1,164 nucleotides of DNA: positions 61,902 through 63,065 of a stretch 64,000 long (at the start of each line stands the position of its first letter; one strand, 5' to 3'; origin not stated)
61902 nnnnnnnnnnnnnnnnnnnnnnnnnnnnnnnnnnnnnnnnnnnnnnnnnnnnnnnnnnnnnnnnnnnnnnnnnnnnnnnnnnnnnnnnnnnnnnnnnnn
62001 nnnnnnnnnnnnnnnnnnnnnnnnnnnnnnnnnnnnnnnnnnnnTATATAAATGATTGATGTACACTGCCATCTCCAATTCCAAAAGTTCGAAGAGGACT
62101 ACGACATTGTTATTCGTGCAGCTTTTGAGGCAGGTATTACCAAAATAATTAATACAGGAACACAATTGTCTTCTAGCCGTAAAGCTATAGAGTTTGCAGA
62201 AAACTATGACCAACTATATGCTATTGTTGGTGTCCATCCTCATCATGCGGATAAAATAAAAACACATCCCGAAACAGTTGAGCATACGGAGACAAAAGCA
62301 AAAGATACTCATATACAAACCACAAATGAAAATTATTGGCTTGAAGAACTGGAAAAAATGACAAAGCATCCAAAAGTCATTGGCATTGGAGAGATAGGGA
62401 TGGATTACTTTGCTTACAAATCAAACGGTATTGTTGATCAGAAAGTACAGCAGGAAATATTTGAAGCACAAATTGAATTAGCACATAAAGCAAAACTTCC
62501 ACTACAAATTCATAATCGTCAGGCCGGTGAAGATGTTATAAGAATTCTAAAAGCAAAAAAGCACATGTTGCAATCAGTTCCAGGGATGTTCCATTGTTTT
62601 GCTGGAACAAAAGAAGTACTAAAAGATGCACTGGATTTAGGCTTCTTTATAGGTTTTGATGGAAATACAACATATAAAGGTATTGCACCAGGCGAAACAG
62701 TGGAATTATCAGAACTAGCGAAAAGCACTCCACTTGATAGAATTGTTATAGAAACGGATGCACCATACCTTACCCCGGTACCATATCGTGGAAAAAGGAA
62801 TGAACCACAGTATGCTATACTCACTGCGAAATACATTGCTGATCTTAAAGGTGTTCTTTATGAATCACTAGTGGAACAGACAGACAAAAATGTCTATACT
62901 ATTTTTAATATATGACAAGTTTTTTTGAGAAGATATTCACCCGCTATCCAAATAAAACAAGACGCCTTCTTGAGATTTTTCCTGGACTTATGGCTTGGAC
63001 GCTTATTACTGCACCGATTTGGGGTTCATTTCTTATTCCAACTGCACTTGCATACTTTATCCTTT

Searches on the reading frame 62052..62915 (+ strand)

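Call 8: search_protein_families(library=pfam, proteins=[window:62052-62915:+], max_evalue=0.0001)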
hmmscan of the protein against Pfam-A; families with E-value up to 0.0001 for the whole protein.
window:62052-62915:+ (287 aa): 1 family
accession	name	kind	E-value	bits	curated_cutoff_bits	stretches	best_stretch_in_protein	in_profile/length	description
PF01026.27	TatD_DNase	-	6.4e-78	262.1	27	1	2-286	1-253/253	TatD related DNase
